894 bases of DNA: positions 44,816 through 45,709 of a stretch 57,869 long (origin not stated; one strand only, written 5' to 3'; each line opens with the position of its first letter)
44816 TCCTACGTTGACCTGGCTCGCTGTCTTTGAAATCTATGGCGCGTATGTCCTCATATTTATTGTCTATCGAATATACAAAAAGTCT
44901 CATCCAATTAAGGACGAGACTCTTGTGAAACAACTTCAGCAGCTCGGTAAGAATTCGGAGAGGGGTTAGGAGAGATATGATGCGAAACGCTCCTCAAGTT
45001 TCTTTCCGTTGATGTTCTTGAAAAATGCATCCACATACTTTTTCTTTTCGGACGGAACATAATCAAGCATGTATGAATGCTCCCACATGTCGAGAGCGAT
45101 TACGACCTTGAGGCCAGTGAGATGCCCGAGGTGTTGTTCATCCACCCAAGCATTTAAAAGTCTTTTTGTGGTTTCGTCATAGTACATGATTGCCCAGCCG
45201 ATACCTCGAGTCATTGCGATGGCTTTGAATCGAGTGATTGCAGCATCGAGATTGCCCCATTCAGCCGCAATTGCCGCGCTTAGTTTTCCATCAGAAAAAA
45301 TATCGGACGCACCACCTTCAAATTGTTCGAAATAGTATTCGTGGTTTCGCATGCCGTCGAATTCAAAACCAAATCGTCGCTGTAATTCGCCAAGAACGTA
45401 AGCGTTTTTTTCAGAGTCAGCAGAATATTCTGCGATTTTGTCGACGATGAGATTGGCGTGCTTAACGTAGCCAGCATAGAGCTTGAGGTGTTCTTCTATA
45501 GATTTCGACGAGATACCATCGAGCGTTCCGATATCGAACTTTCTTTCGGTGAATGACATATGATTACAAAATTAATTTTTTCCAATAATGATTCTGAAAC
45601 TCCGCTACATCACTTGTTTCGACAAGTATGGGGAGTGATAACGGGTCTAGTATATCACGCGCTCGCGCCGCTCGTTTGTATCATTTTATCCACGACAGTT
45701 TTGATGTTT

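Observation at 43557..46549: ComEC split into channel and nuclease genes by an antisense SOD-like gene with zero intergenic distance on both sides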

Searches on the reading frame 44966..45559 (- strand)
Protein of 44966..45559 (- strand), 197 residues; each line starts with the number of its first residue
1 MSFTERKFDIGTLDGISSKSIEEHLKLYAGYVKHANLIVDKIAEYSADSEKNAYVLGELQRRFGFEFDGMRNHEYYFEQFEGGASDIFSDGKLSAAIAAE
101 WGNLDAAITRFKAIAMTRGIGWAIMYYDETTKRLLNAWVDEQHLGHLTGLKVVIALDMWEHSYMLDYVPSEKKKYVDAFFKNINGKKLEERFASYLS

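Call 3: search_protein_families(library=pfam, proteins=[window:44966-45559:-], max_evalue=0.01)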
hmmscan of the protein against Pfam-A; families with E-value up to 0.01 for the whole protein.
window:44966-45559:- (197 aa): 2 families
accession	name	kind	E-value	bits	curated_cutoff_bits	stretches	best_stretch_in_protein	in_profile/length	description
PF02777.23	Sod_Fe_C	-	3.9e-20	72.2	20.9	1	90-191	2-102/102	Iron/manganese superoxide dismutases, C-terminal domain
PF00081.27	Sod_Fe_N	-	0.0005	20.9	27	1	16-80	18-81/82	Iron/manganese superoxide dismutases, alpha-hairpin domain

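Call 4: search_protein_families(library=ncbifam, proteins=[window:44966-45559:-], max_evalue=0.01)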
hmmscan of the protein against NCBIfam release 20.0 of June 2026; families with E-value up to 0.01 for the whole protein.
window:44966-45559:- (197 aa): 3 families
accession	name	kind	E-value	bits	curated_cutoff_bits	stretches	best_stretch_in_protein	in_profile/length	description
NF041312.1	Superox_dis_Halo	equivalog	3.6e-21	76.1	300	1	28-194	29-190/196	superoxide dismutase [Mn]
NF008177.0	PRK10925.1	equivalog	3.2e-09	36.9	363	1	26-194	30-204/206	superoxide dismutase [Mn]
NF007832.0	PRK10543.1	equivalog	1.5e-08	34.4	348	1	31-191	28-190/193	superoxide dismutase [Fe]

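Call 8: find_encoding_contigs(protein=window:44966-45559:-, flank=6000, max_places=10)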
Protein window:44966-45559:- (197 aa): no gene with exactly this product is on record in the collection.

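Call 13: find_homologous_proteins(query=window:44966-45559:-, max_evalue=0.001)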
Query window:44966-45559:- (197 aa): 7280 proteins with E <= 0.001 among 7423 candidates; the best 120 are listed.
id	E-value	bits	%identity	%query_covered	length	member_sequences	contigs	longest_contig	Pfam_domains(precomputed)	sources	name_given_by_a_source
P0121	2.9e-117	407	90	100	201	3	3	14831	PF02777.24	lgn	-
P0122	2.3e-114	398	87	100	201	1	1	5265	PF02777.24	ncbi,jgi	jgi:Fe-Mn family superoxide dismutase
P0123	6.0e-114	396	89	100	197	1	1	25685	PF02777.24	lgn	-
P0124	3.0e-112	391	86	100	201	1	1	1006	PF02777.24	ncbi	-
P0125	1.8e-111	388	85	100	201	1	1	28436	PF02777.24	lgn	-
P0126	4.0e-111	387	85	100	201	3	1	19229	PF02777.24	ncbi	-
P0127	8.8e-111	386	86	100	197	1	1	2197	PF02777.24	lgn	-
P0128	1.7e-110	385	84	100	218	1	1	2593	PF02777.24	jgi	jgi:Fe-Mn family superoxide dismutase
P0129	1.3e-109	382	84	100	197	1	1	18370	PF02777.24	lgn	-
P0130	3.0e-108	378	83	99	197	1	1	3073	PF02777.24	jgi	jgi:Fe-Mn family superoxide dismutase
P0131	1.0e-107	376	83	99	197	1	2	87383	PF02777.24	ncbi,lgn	-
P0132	3.9e-105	368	81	99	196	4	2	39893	PF02777.24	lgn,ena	-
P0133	2.7e-101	355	79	100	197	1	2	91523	PF02777.24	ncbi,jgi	ncbi:MAG: hypothetical protein RL094_177 [Candidatus Parcubacteria bacterium]|jgi:Fe-Mn family super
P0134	1.4e-100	353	79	99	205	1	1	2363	PF02777.24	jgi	jgi:Fe-Mn family superoxide dismutase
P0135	1.8e-100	352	79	100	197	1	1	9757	PF02777.24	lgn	-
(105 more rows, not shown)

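Call 14: find_related_loci(query=window:44966-45559:-, collection=genome_contigs, flank=5000)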
Query window:44966-45559:- (197 aa) in genome_contigs; peptide patterns used: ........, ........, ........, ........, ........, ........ (x = any residue, [..] = any of these).
340 stretches matched a pattern; 243 encode a relative of the query (tblastn E <= 1e-3); the best 80 are kept; 80 distinct loci.
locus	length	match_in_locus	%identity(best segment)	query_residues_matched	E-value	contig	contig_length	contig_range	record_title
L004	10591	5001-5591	87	1-197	6e-119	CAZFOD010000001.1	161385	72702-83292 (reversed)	MAG TPA_asm: uncultured Candidatus Saccharibacteria bacterium isolate SRP150892_co2_66 genome assembly, contig: NODE_70_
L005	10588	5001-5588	83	1-196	4e-112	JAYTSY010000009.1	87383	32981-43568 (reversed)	MAG: bacterium isolate GFS_5288 GFS_5288_8, whole genome shotgun sequence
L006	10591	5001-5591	79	1-197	9e-107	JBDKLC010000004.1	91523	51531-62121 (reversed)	MAG: Candidatus Parcubacteria bacterium isolate hopbrook_2019_sw_WHONDRS-S19S_0012_B_bin.20 scaffold_110904, whole genom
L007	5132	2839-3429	77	1-197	7e-105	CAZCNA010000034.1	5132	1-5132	MAG TPA_asm: uncultured Candidatus Saccharibacteria bacterium isolate SRP220891_co5_247 genome assembly, contig: NODE_16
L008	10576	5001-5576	70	1-192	2e-94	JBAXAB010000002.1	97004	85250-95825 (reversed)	MAG: bacterium isolate ELA130 MAG130_2, whole genome shotgun sequence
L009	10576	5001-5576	70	1-192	1e-93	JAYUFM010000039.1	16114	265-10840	MAG: bacterium isolate GFS_7744 GFS_7744_38, whole genome shotgun sequence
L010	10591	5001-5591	68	1-197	2e-92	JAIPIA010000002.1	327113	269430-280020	MAG: Candidatus Paceibacterota bacterium isolate Tobar12.5m-G42 Tobar12-5m-C13, whole genome shotgun sequence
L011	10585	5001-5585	67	3-194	3e-91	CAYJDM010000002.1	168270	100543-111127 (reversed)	MAG TPA_asm: uncultured Candidatus Saccharibacteria bacterium isolate ERP123247_co1_51 genome assembly, contig: NODE_36_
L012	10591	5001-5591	66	1-197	6e-91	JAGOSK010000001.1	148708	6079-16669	MAG: Candidatus Paceibacterota bacterium isolate Gw_Eff_bin_316 Gw_Eff_97_length_148708_cov_26.136182, whole genome shot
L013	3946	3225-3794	68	1-192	2e-90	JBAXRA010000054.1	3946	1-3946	MAG: bacterium isolate ELA571 MAG571_54, whole genome shotgun sequence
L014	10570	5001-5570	68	3-192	1e-89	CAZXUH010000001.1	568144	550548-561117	MAG TPA_asm: uncultured Candidatus Saccharibacteria bacterium isolate SRP292972_co3_33 genome assembly, contig: NODE_13_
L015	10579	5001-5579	70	3-192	1e-88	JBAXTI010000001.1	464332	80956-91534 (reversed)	MAG: bacterium isolate ELA631 MAG631_1, whole genome shotgun sequence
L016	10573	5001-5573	67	1-191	2e-88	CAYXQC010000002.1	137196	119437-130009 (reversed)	MAG TPA_asm: uncultured Candidatus Saccharibacteria bacterium isolate SRP219642_co7_377 genome assembly, contig: NODE_10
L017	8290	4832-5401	69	3-192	1e-87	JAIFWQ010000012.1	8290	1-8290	MAG: Candidatus Parcubacteria bacterium isolate viral-cat_56_12 PAFVLPS_2018_scaffold_42483, whole genome shotgun sequen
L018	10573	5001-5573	64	2-192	3e-87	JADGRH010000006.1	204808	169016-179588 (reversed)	MAG: Candidatus Paceibacterota bacterium isolate Chersky_89 k127_21115516, whole genome shotgun sequence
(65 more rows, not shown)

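Call 39: search_solved_structures(query=window:44966-45559:-, max_evalue=0.001, show_alignments=2)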
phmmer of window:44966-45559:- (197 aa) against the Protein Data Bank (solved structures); distinct sequences matched with E-value up to 0.001: 151 (the best 60 are shown).
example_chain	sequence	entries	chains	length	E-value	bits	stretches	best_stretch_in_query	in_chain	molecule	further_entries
1coj_A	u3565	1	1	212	1.8e-24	89.8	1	12-194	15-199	PROTEIN (SUPEROXIDE DISMUTASE)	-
1gn3_A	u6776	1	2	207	6.4e-20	75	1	7-194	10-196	SUPEROXIDE DISMUTASE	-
1gn4_A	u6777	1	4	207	1.5e-19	73.7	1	7-194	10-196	SUPEROXIDE DISMUTASE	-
1gn2_A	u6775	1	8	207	1.8e-19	73.5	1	7-194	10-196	SUPEROXIDE DISMUTASE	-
1ids_A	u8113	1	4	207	3.1e-19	72.7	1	7-194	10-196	IRON SUPEROXIDE DISMUTASE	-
8bhx_A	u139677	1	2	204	1.3e-18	70.7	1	5-193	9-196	Superoxide dismutase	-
1gn6_A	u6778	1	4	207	1.8e-18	70.2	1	7-194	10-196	SUPEROXIDE DISMUTASE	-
1ma1_A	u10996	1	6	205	1.5e-17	67.2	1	23-194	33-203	superoxide dismutase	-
1b06_A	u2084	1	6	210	3.1e-16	62.9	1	6-196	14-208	PROTEIN (SUPEROXIDE DISMUTASE)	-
1p7g_A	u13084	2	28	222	4.3e-16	62.5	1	23-193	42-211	Superoxide dismutase | Superoxide dismutase [Fe]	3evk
4ffk_A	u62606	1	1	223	9.9e-16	61.3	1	17-194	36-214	Superoxide dismutase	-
1wb8_A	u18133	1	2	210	1.2e-15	61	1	13-196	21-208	SUPEROXIDE DISMUTASE [FE]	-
1wb7_A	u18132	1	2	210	4.1e-15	59.3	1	13-196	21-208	SUPEROXIDE DISMUTASE [FE]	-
1ar4_A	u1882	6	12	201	5.7e-15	58.8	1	5-193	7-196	SUPEROXIDE DISMUTASE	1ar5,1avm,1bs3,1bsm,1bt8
3dc6_A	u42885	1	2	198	1.3e-14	57.6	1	6-194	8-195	Superoxide dismutase [Mn] 1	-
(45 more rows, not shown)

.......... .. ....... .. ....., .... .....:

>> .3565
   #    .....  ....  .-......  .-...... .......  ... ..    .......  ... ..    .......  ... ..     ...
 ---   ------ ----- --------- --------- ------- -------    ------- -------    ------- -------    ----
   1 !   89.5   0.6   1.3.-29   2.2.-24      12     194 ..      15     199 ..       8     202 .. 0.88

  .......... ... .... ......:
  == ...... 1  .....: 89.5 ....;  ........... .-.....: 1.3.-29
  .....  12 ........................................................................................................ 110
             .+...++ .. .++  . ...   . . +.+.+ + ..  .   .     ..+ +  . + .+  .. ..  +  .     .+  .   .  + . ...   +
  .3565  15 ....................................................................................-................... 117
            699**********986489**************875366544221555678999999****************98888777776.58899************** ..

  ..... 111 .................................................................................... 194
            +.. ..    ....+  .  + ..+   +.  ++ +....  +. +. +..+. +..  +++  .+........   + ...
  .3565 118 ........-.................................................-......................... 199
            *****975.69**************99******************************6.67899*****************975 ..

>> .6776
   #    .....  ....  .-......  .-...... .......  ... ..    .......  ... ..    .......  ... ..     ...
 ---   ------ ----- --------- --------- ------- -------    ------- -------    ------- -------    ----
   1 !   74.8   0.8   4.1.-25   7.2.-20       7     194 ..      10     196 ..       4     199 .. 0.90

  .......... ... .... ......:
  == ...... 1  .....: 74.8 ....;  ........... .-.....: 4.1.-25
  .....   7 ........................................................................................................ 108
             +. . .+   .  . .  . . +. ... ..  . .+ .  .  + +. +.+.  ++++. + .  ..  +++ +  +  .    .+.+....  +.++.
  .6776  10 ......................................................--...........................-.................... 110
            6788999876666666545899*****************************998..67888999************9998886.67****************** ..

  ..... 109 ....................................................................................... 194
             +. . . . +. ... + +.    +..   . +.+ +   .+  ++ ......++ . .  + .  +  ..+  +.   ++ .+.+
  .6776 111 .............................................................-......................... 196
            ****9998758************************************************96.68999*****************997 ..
